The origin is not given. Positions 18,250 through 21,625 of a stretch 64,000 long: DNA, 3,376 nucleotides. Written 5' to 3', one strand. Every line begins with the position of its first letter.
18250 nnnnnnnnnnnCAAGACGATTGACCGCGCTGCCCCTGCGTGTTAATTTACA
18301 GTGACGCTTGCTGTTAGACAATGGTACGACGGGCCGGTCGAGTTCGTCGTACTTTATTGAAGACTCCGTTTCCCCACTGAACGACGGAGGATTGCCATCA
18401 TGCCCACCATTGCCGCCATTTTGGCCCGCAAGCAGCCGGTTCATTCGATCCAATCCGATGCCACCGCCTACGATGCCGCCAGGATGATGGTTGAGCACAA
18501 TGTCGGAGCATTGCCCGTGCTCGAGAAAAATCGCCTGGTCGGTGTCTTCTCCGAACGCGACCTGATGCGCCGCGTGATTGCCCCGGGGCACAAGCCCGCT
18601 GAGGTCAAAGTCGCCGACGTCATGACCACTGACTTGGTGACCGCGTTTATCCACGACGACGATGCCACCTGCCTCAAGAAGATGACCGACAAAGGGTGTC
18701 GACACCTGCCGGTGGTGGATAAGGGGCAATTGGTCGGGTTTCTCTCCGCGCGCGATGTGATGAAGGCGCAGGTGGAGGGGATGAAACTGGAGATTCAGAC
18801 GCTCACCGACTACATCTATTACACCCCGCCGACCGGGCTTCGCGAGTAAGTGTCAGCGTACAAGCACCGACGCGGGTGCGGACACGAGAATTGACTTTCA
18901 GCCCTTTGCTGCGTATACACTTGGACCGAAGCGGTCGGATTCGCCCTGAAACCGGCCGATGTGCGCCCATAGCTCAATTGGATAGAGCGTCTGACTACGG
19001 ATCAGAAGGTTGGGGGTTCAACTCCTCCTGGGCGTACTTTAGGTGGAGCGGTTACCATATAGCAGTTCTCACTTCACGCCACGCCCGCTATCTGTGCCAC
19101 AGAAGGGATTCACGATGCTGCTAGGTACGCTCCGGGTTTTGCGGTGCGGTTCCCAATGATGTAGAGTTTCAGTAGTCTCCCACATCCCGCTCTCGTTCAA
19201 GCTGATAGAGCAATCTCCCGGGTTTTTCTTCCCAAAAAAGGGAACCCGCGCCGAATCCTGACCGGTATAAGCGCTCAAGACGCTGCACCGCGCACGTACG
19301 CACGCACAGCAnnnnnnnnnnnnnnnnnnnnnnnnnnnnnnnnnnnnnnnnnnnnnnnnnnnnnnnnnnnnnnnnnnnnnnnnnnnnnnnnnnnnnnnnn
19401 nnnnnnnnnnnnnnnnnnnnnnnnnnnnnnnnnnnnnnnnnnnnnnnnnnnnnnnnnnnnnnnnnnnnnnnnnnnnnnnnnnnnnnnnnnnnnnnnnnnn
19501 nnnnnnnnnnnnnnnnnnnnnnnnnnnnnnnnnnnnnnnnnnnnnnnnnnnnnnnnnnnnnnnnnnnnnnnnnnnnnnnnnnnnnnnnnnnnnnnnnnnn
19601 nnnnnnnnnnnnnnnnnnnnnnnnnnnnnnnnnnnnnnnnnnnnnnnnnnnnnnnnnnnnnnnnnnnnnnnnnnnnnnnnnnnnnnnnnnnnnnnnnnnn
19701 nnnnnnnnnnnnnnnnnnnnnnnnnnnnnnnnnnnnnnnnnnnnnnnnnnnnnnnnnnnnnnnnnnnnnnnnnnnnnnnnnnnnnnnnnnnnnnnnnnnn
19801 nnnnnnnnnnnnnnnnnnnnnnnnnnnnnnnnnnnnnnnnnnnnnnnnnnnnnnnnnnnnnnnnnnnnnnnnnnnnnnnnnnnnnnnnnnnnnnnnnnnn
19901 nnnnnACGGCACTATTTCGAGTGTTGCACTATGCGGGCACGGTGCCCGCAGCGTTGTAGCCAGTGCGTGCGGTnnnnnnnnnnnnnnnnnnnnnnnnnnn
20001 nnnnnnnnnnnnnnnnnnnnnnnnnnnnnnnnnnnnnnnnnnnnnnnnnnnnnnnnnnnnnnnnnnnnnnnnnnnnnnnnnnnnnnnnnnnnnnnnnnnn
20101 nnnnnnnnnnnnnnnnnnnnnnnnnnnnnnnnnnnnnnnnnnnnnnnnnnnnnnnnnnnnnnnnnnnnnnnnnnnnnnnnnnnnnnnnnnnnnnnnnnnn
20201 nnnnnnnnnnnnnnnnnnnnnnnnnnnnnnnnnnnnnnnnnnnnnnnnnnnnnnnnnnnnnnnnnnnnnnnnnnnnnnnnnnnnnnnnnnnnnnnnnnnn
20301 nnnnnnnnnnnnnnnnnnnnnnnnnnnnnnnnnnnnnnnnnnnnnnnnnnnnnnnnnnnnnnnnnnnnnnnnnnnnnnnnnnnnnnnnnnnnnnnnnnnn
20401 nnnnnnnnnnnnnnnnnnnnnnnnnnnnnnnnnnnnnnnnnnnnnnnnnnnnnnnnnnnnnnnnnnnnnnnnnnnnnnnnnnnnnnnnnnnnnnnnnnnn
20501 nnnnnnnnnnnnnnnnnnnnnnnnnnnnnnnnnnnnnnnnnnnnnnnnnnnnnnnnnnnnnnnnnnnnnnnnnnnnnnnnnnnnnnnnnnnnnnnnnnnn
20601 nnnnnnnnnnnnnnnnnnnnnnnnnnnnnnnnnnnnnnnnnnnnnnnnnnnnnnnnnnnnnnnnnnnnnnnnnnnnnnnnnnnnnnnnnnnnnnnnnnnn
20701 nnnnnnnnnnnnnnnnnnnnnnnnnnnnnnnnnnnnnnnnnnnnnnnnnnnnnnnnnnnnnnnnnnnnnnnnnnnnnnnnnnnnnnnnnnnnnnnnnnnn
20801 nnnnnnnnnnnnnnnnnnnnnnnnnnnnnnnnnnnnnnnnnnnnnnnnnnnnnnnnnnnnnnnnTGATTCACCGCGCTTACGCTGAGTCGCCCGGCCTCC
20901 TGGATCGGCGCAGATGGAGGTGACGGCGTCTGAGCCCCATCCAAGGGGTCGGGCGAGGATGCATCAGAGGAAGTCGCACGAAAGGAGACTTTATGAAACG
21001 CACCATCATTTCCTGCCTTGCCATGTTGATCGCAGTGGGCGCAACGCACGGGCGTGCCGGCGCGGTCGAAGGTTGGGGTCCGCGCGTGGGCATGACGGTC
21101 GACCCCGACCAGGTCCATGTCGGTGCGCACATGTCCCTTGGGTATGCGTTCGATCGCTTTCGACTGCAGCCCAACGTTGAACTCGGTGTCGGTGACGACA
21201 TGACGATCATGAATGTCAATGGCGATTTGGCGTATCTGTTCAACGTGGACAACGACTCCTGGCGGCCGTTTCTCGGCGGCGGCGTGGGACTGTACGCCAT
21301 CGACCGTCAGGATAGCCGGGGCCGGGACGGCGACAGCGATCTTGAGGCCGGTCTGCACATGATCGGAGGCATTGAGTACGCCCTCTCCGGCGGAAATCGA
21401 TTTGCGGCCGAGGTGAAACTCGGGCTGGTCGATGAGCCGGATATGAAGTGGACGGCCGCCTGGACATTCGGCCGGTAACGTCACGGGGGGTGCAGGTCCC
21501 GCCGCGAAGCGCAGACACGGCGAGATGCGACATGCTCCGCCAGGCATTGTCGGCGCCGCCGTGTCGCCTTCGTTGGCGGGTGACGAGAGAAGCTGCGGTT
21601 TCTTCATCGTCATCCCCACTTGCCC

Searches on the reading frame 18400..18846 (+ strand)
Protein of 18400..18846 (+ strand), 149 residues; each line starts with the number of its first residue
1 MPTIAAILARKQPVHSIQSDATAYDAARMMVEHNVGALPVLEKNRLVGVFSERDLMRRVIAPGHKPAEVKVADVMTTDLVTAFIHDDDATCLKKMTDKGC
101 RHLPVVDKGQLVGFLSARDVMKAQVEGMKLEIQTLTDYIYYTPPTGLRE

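Call 38: search_protein_families(library=pfam, proteins=[window:18400-18846:+], max_evalue=0.001)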
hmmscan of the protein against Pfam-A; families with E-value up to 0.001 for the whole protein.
window:18400-18846:+ (149 aa): 1 family
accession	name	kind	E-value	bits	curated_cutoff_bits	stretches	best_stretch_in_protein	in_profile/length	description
PF00571.33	CBS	-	8.2e-29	100.1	24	2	71-125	1-56/57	CBS domain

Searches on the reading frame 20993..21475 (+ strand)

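Call 38: search_protein_families(library=pfam, proteins=[window:20993-21475:+], max_evalue=0.001)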
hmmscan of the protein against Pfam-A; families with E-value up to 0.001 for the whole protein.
window:20993-21475:+ (161 aa): 1 family
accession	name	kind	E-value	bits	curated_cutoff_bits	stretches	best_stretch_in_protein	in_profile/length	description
PF13505.12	OMP_b-brl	-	1.2e-05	25.9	28.7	1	27-146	45-155/175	Outer membrane protein beta-barrel domain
